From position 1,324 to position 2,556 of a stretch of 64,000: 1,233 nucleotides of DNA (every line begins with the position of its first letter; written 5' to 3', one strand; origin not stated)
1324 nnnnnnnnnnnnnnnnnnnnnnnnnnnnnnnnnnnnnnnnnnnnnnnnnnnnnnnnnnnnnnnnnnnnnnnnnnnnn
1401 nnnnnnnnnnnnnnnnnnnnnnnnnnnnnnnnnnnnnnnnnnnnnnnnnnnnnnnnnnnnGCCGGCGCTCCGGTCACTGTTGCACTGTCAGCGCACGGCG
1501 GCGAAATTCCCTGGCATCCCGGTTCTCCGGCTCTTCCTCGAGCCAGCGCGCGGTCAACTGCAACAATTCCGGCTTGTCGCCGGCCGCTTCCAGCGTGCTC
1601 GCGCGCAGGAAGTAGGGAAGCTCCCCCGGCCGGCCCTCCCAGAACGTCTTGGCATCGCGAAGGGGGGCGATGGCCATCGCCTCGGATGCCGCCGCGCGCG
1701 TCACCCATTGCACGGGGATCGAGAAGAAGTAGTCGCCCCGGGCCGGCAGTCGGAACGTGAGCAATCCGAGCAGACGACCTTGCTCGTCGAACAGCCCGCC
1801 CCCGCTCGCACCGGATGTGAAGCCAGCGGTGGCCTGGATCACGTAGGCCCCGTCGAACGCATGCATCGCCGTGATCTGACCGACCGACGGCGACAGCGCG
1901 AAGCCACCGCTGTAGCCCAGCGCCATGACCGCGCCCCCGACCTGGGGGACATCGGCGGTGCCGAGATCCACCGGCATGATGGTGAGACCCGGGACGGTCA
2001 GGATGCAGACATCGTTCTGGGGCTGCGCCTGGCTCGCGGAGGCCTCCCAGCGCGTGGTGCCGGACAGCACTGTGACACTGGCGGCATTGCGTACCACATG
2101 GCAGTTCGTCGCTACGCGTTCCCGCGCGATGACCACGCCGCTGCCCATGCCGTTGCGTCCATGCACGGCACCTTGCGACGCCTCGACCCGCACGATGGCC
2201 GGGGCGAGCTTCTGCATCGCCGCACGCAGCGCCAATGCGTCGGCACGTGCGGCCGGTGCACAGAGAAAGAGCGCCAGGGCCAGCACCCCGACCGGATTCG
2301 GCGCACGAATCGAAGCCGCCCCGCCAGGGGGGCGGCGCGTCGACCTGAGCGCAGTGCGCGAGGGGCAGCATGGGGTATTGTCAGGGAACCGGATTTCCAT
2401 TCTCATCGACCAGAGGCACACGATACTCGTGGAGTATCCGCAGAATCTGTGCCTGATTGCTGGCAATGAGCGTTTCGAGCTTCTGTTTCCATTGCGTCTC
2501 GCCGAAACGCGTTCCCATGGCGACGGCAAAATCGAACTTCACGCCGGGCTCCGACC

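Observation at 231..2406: Uncharacterised exported module (S1 protease, Cys-containing protein, SoxY-SoxZ fusion-like thiol carrier) appended to a lanthanide-type XoxF operon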

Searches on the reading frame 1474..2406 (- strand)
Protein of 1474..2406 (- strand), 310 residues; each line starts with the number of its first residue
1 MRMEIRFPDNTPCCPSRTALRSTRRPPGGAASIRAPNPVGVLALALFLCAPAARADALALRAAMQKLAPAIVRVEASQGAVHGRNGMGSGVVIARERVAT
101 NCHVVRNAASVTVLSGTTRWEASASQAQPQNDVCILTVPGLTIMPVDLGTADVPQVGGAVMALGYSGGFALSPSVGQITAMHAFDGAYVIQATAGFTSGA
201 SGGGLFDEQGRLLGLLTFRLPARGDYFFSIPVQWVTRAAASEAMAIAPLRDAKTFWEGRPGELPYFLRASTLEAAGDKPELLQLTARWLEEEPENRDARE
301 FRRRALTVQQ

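Call 3: search_protein_families(library=ncbifam, proteins=[window:1474-2406:-], max_evalue=0.01)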
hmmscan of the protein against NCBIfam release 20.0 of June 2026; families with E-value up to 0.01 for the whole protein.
window:1474-2406:- (310 aa): 11 families
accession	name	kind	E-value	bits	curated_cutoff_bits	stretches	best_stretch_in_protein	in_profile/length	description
TIGR02037.1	degP_htrA_DO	subfamily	9.6e-18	64.3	416.2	1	82-239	56-224/434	Do family serine endopeptidase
NF033740.0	MarP_fam_protase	equivalog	2.4e-17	63.1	250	1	55-216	181-351/390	MarP family serine protease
TIGR02038.1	protease_degS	equivalog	6e-14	51.9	422.95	1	55-220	42-219/351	outer membrane-stress sensor serine endopeptidase DegS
NF041521.1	HhoA_HhoB_HtrA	equivalog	5.9e-13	48.8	450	1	84-239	55-220/335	HhoA/HhoB/HtrA family serine endopeptidase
NF047968.1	SerProtHtrA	equivalog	4.2e-12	46.1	470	1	81-234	82-248/357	serine protease HtrA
NF008147.1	PRK10898.1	equivalog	3.1e-11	43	408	1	58-219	45-218/352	outer membrane-stress sensor serine endopeptidase DegS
NF007526.1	PRK10139.1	equivalog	4.2e-09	35.6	756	1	84-224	89-238/456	serine endoprotease DegQ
NF008189.1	PRK10942.1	equivalog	6.3e-09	34.8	720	1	85-224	112-260/477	serine endoprotease DegP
NF050055.1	SerProtHtrAMycob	equivalog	0.00028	19.9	800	1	64-217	208-378/502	serine protease HtrA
NF041810.1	Avs1b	equivalog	0.00073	16.7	1500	1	75-166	7-106/1931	AVAST type 1 anti-phage system protease Avs1b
NF040533.1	endo_SpGH101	exception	0.0079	13.3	2900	0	131-215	235-321/1962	SpGH101 family endo-alpha-N-acetylgalactosaminidase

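Call 4: search_protein_families(library=pfam, proteins=[window:1474-2406:-], max_evalue=0.01)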
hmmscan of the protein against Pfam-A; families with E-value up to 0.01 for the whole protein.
window:1474-2406:- (310 aa): 2 families
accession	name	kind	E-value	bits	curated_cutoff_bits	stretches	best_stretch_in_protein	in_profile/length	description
PF13365.12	Trypsin_2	-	2.6e-22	80.5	27.6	1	88-215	1-144/144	Trypsin-like peptidase domain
PF00089.32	Trypsin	-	3.1e-05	24.4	20.6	1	78-233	15-214/220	Trypsin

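Call 17: find_homologous_proteins(query=window:1474-2406:-, max_evalue=0.00001)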
Query window:1474-2406:- (310 aa): 404 proteins with E <= 0.00001 among 8000 candidates; the best 120 are listed.
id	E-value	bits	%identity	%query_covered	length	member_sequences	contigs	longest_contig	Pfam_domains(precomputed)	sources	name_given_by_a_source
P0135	1.3e-159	549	87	95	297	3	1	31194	PF13365.13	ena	-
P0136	9.8e-140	483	75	99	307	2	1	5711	PF13365.13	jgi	-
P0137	2.7e-120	419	66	98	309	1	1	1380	PF13365.13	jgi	-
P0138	1.8e-116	407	68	91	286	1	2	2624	PF13365.13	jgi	jgi:S1-C subfamily serine protease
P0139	1.1e-114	401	69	87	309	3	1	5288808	PF13365.13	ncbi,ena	-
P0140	9.8e-111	388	62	99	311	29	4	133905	PF13365.13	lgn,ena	-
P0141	7.0e-110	385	61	100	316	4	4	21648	PF13365.13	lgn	-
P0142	2.8e-107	377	66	85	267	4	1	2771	PF13365.13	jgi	jgi:serine protease Do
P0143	9.6e-98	345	62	81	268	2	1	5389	PF13365.13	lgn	-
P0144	5.9e-78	280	64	64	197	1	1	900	PF13365.13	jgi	-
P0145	1.7e-70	256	47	88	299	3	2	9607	PF13365.13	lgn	-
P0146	1.8e-68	249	49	81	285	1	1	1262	PF13365.13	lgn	-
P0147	1.5e-65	240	46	85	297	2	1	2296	PF13365.13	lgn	-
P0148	5.0e-64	235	47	86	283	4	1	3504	PF13365.13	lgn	-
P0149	1.2e-59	220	45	87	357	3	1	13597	PF13431.13,PF13365.13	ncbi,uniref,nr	ncbi:S1 family peptidase [Azohydromonas lata]|uniref:S1 family peptidase n=1 Tax=Azohydromonas lata 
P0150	2.5e-58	216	45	81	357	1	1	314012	PF13431.13,PF13365.13,PF13414.13,PF13371.13,PF00515.35,PF13428.13,PF13181.13,PF07719.24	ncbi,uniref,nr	ncbi:tetratricopeptide repeat-containing S1 family peptidase [Azohydromonas caseinilytica]|uniref:Se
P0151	1.7e-55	207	45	79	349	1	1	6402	PF13431.13,PF13365.13,PF07719.24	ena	-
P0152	2.4e-54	203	44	85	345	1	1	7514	PF14559.13,PF13431.13,PF13365.13,PF00515.35,PF13432.13,PF13181.13,PF07719.24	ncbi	-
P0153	4.5e-54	202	44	74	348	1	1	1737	PF13365.13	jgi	jgi:serine protease Do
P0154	2.7e-53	199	44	82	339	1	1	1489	PF13431.13,PF13365.13,PF13414.13,PF00515.35,PF13432.13,PF13428.13,PF07719.24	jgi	jgi:hypothetical protein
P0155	2.9e-53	199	43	81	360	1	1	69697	PF13431.13,PF13365.13,PF07719.24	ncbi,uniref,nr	ncbi:trypsin-like peptidase domain-containing protein [Azohydromonas aeria]|uniref:trypsin-like pept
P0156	3.0e-53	199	45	79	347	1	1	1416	PF13365.13,PF13371.13,PF13432.13,PF07719.24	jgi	jgi:hypothetical protein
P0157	1.2e-52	197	41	78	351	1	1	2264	PF13431.13,PF13365.13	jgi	-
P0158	2.8e-52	196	43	82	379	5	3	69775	PF13431.13,PF13365.13,PF07719.24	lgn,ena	-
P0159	3.1e-52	196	45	74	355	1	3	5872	PF14559.13,PF13431.13,PF13365.13,PF23914.2,PF13414.13,PF00515.35,PF13432.13,PF13181.13,PF07719.24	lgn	-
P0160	3.5e-52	196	44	74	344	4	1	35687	PF13365.13,PF13432.13,PF00089.33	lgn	-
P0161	3.5e-52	196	44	83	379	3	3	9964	PF14559.13,PF13365.13,PF13414.13,PF00515.35,PF13432.13,PF13428.13,PF07719.24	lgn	-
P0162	3.9e-52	196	43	78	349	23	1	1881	PF13365.13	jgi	jgi:serine protease Do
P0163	4.4e-52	196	42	86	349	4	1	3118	PF13365.13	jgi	jgi:serine protease Do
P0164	5.0e-52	195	42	75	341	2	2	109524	PF13365.13,PF13432.13,PF07719.24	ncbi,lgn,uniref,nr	ncbi:tetratricopeptide repeat-containing serine protease family protein [Ideonella sp.]|uniref:tetra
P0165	5.6e-52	195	45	77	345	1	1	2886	PF13365.13,PF13428.13,PF13181.13,PF07719.24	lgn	-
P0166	6.6e-52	195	43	82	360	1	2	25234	PF14559.13,PF13365.13,PF07719.24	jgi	jgi:serine protease Do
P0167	1.1e-51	194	44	75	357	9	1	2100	PF13431.13,PF13365.13,PF13428.13,PF13181.13,PF07719.24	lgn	-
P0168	2.1e-51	193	40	86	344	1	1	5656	PF13365.13,PF00089.33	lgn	-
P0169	2.6e-51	193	42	79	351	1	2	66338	PF13431.13,PF13365.13,PF13414.13,PF13428.13,PF07719.24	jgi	jgi:serine protease Do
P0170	3.9e-51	192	41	85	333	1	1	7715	PF13365.13,PF07719.24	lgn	-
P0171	4.5e-51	192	42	77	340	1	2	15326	PF13431.13,PF13365.13,PF13432.13,PF07719.24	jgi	jgi:serine protease Do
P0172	5.6e-51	192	40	87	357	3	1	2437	PF14559.13,PF13365.13,PF00515.35,PF13424.13,PF13432.13,PF13428.13,PF07719.24,PF13174.13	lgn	-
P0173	1.3e-50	191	42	77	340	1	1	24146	PF13365.13,PF13432.13,PF07719.24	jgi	jgi:serine protease Do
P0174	1.5e-50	190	40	87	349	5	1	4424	PF13431.13,PF13365.13,PF00515.35,PF13181.13,PF07719.24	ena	-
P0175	1.8e-50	190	45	76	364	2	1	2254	PF13365.13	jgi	jgi:hypothetical protein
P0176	2.7e-50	190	41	76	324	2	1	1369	PF13365.13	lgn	-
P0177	3.3e-50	189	42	81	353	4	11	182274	PF13431.13,PF13365.13,PF00515.35,PF13432.13,PF13428.13,PF13181.13,PF07719.24,PF13174.13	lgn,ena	-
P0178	4.2e-50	189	42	82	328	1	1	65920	PF13365.13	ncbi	-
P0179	4.8e-50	189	39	86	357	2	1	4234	PF13431.13,PF13365.13,PF13414.13,PF00515.35,PF13428.13,PF13181.13,PF07719.24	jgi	jgi:hypothetical protein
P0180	6.5e-50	188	42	77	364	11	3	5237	PF13431.13,PF13365.13,PF13428.13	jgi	jgi:serine protease Do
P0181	7.9e-50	188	41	73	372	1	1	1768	PF13365.13,PF13371.13,PF07719.24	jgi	-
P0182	1.4e-49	187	41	80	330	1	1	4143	PF13365.13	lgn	-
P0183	1.7e-49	187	43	79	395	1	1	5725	PF13365.13,PF13432.13,PF13428.13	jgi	jgi:hypothetical protein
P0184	1.8e-49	187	41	78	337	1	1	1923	PF13365.13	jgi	jgi:serine protease Do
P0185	2.0e-49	187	41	74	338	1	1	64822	PF13365.13,PF07719.24,PF00089.33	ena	-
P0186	2.3e-49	187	42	87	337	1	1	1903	PF13431.13,PF13365.13,PF13414.13,PF13432.13,PF13428.13,PF07719.24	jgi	jgi:serine protease Do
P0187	3.0e-49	186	39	82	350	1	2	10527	PF14559.13,PF13431.13,PF13365.13,PF00515.35,PF13432.13,PF13428.13,PF13181.13,PF07719.24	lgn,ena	-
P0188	3.0e-49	186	40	86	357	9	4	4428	PF13431.13,PF13365.13,PF00515.35,PF07719.24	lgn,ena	-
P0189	3.6e-49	186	39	92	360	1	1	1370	PF14559.13,PF13431.13,PF13365.13,PF13428.13,PF07719.24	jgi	jgi:hypothetical protein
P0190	4.9e-49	186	40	75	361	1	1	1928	PF13365.13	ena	-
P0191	5.3e-49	185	39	85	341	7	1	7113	PF14559.13,PF13431.13,PF13365.13,PF13414.13,PF00515.35,PF13432.13,PF13428.13,PF13181.13,PF07719.24,PF13174.13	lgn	-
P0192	5.6e-49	185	42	72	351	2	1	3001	PF13431.13,PF13365.13,PF13414.13,PF00515.35,PF13432.13,PF13181.13,PF07719.24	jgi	jgi:hypothetical protein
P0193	5.8e-49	185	40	79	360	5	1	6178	PF14559.13,PF13431.13,PF13365.13,PF13414.13,PF00515.35,PF13432.13,PF13428.13,PF13181.13,PF07719.24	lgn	-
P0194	6.9e-49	185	42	73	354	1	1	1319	PF14559.13,PF13431.13,PF13365.13,PF13414.13,PF00515.35,PF13176.13,PF13432.13,PF13428.13,PF13181.13,PF07719.24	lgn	-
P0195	7.0e-49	185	41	76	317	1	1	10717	PF13365.13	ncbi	-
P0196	8.1e-49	185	42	79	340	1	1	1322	PF14559.13,PF13431.13,PF13365.13,PF13414.13,PF00515.35,PF13432.13,PF13428.13,PF13181.13,PF07719.24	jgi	jgi:serine protease Do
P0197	9.0e-49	185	45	80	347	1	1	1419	PF14559.13,PF13431.13,PF13365.13,PF23914.2,PF21545.4,PF13432.13,PF13428.13,PF13181.13,PF07719.24,PF13174.13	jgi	jgi:serine protease Do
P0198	1.0e-48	184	42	72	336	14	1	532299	PF13365.13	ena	-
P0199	1.1e-48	184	39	80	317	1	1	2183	PF13365.13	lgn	-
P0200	1.2e-48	184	40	76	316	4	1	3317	PF13365.13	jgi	jgi:serine protease Do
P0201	1.3e-48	184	41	80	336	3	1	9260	PF13365.13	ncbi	-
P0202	1.6e-48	184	41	80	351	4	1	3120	PF13365.13,PF13414.13,PF13371.13,PF13428.13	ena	-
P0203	1.8e-48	184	42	72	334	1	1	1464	PF13365.13,PF13428.13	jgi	jgi:hypothetical protein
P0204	1.9e-48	184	41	77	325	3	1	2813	PF13365.13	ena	-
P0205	2.3e-48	183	41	88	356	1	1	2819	PF13365.13,PF13414.13,PF00515.35,PF13432.13,PF13428.13,PF07719.24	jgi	jgi:hypothetical protein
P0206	2.3e-48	183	42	72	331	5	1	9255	PF13365.13,PF13432.13,PF13428.13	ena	-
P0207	2.4e-48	183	42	76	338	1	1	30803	PF13365.13,PF13432.13,PF07719.24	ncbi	-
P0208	2.7e-48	183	41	77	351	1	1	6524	PF13431.13,PF13365.13,PF00515.35,PF13432.13,PF07719.24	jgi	jgi:serine protease Do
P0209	3.1e-48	183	42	76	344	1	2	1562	PF13365.13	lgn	-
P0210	3.4e-48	183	40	81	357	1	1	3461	PF13431.13,PF13365.13,PF13414.13,PF00515.35,PF13428.13,PF13181.13,PF07719.24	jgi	jgi:hypothetical protein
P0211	3.7e-48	183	38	82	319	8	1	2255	PF13365.13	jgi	jgi:serine protease Do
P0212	4.3e-48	182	41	76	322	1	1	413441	PF13365.13,PF23914.2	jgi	jgi:serine protease Do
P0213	4.8e-48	182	44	72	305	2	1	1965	PF13365.13,PF13414.13,PF13428.13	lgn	-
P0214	4.9e-48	182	38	84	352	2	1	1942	PF13365.13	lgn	-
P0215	6.4e-48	182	41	79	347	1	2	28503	PF14559.13,PF13365.13,PF13414.13,PF00515.35,PF13432.13,PF13428.13,PF13181.13,PF07719.24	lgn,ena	-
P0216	7.1e-48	182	41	79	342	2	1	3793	PF13365.13,PF00089.33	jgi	jgi:serine protease Do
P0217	9.2e-48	181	42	78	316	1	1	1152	PF13365.13,PF13432.13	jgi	jgi:serine protease Do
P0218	9.2e-48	181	41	80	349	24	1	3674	PF14559.13,PF13365.13,PF13414.13,PF00515.35,PF13432.13,PF13428.13,PF13181.13,PF07719.24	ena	-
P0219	1.2e-47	181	40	80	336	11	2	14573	PF13365.13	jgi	jgi:serine protease Do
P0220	1.2e-47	181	43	76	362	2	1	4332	PF13431.13,PF13365.13,PF00089.33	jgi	jgi:serine protease Do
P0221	1.3e-47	181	39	86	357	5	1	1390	PF14559.13,PF13431.13,PF13365.13,PF13414.13,PF00515.35,PF13428.13,PF13181.13,PF07719.24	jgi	-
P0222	1.3e-47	181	41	75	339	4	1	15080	PF13431.13,PF13365.13,PF13414.13,PF13176.13,PF13428.13,PF14559.13,PF00515.35,PF12895.14,PF13424.13,PF13432.13,PF13181.13,PF07719.24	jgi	-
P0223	1.3e-47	181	40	80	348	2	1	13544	PF14559.13,PF13431.13,PF13365.13,PF13414.13,PF00515.35,PF13432.13,PF13428.13,PF13181.13,PF07719.24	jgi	jgi:serine protease Do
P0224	1.3e-47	181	42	77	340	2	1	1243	PF13365.13,PF13428.13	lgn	-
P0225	1.3e-47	181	41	77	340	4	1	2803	PF13365.13,PF13432.13,PF07719.24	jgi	jgi:serine protease Do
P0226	1.4e-47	181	44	67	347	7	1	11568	PF13365.13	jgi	jgi:Trypsin-like peptidase domain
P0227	1.4e-47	181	41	80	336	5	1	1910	PF13365.13,PF07719.24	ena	-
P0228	1.8e-47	180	39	80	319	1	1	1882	PF13365.13,PF13424.13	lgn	-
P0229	2.0e-47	180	40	74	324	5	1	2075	PF13365.13,PF23914.2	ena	-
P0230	2.5e-47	180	42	76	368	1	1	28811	PF13365.13,PF13414.13,PF00515.35,PF13432.13,PF07719.24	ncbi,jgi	jgi:serine protease Do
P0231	2.5e-47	180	39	87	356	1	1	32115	PF13365.13,PF13414.13,PF13432.13,PF13428.13,PF07719.24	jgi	jgi:hypothetical protein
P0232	2.7e-47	180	42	79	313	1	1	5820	PF14559.13,PF13431.13,PF13365.13,PF23914.2,PF13371.13,PF00515.35,PF13176.13,PF13432.13,PF13428.13,PF13181.13,PF07719.24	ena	-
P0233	2.9e-47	180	40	79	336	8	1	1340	PF13365.13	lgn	-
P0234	3.2e-47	180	43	77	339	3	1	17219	PF13365.13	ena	-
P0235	3.3e-47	180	41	73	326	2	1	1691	PF13365.13,PF00089.33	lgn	-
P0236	3.3e-47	180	40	78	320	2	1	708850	PF13365.13,PF13414.13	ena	-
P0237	3.6e-47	179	44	73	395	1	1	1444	PF13431.13,PF13365.13,PF13414.13,PF00515.35,PF13432.13,PF13181.13,PF07719.24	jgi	jgi:serine protease Do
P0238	3.9e-47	179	40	78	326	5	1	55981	PF13365.13,PF00515.35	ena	-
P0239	4.0e-47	179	39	88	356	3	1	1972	PF13431.13,PF13365.13,PF13414.13,PF00515.35,PF13432.13,PF13428.13,PF07719.24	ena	-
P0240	4.0e-47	179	40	82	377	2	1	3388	PF13431.13,PF13365.13,PF07719.24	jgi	jgi:hypothetical protein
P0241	4.5e-47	179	42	80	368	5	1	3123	PF14559.13,PF13365.13,PF13432.13,PF13181.13,PF07719.24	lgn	-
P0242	4.6e-47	179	42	80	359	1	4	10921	PF14559.13,PF13365.13,PF21545.4,PF13432.13,PF13181.13,PF07719.24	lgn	-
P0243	5.0e-47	179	40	77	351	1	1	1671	PF13431.13,PF13365.13,PF13414.13,PF13428.13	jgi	jgi:hypothetical protein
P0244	5.6e-47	179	40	79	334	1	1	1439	PF13365.13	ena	-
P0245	6.5e-47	179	41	74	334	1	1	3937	PF13431.13,PF13365.13,PF13414.13,PF00515.35,PF13424.13,PF13181.13,PF07719.24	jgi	jgi:serine protease Do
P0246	7.3e-47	178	40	82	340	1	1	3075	PF13431.13,PF13365.13,PF13414.13,PF00515.35,PF13432.13,PF13428.13,PF07719.24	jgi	-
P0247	7.9e-47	178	40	81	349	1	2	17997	PF14559.13,PF13431.13,PF13365.13,PF13414.13,PF00515.35,PF13176.13,PF13432.13,PF13428.13,PF13181.13,PF07719.24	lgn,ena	-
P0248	7.9e-47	178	40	74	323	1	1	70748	PF13365.13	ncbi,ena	-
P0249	8.3e-47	178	42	76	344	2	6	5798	PF13431.13,PF13365.13,PF13432.13,PF07719.24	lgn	-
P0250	9.3e-47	178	40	78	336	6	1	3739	PF13365.13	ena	-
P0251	9.4e-47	178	40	80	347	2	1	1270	PF14559.13,PF13431.13,PF13365.13,PF13414.13,PF00515.35,PF13432.13,PF13428.13,PF13181.13,PF07719.24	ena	-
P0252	1.1e-46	178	39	88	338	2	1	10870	PF13365.13,PF13428.13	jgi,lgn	jgi:serine protease Do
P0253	1.4e-46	177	41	82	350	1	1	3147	PF13431.13,PF13365.13,PF07719.24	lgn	-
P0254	1.8e-46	177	40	80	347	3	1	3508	PF14559.13,PF13365.13,PF13414.13,PF00515.35,PF13432.13,PF13428.13,PF13181.13,PF07719.24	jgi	-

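Call 19: find_encoding_contigs(protein=P0150, flank=8000, max_places=1)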
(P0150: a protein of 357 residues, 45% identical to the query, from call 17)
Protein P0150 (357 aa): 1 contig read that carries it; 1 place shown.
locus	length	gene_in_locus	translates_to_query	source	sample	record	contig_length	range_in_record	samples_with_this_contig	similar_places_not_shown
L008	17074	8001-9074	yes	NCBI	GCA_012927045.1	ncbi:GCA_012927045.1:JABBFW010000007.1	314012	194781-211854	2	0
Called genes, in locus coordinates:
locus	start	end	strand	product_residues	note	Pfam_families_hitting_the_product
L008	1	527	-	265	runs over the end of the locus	PF00702:Hydrolase, PF12710:HAD, PF13419:HAD_2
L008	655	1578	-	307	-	PF00004:AAA, PF07728:AAA_5 (weak), PF13401:AAA_22 (faint), PF17866:AAA_lid_6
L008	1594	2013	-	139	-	PF00101:RuBisCO_small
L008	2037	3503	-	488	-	PF02788:RuBisCO_large_N, PF00016:RuBisCO_large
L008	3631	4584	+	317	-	PF00126:HTH_1, PF12849:PBP_like_2 (faint), PF03466:LysR_substrate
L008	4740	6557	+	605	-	PF01011:PQQ, PF13360:PQQ_2, PF13570:Beta-prop_ACSF4 (faint)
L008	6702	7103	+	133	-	PF13442:Cytochrome_CBB3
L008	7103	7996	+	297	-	-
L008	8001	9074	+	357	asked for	PF13365:Trypsin_2, PF13428:TPR_14 (faint), PF07719:TPR_2 (faint), PF13371:TPR_9 (faint), PF00515:TPR_1 (faint), PF13181:TPR_8 (faint), PF13414:TPR_11 (weak), PF13431:TPR_17 (weak)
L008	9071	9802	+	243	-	-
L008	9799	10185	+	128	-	-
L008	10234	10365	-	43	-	-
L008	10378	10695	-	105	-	-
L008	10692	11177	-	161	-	-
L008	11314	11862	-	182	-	PF11684:DUF3280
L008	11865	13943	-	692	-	PF26965:MimR_N, PF01590:GAF, PF00158:Sigma54_activat, PF14532:Sigma54_activ_2, PF07728:AAA_5 (weak), PF25601:AAA_lid_14, PF02954:HTH_8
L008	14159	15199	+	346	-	PF00288:GHMP_kinases_N, PF08544:GHMP_kinases_C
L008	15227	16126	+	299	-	PF09176:Mpt_N, PF05368:NmrA (faint)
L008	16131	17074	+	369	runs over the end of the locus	PF02655:ATP-grasp_3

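Call 20: find_encoding_contigs(protein=P0140, flank=8000, max_places=2)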
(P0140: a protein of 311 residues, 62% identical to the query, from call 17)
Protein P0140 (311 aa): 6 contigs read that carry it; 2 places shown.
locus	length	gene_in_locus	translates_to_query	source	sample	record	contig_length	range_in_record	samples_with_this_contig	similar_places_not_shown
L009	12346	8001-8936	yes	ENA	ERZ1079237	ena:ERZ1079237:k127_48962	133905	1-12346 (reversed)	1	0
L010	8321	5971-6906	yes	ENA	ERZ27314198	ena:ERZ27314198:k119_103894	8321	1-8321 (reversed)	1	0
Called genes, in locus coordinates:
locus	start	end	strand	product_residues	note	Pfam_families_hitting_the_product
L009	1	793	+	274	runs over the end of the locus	PF01493:GXGXG (weak)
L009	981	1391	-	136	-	PF02152:FolB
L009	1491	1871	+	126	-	PF01329:Pterin_4a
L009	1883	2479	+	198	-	PF02441:Flavoprotein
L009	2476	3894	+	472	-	PF20123:DUF6513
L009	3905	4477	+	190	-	PF04289:DUF447_N, PF20766:DUF447_C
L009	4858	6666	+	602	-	PF01011:PQQ, PF13570:Beta-prop_ACSF4 (faint), PF13360:PQQ_2, PF01011:PQQ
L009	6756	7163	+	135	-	PF13442:Cytochrome_CBB3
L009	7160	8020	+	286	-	-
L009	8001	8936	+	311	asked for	PF13365:Trypsin_2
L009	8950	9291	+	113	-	-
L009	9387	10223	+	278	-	PF13501:SoxY, PF08770:SoxZ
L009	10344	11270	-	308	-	PF00701:DHDPS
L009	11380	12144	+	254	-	PF03328:HpcH_HpaI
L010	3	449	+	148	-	?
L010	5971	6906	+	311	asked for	PF13365:Trypsin_2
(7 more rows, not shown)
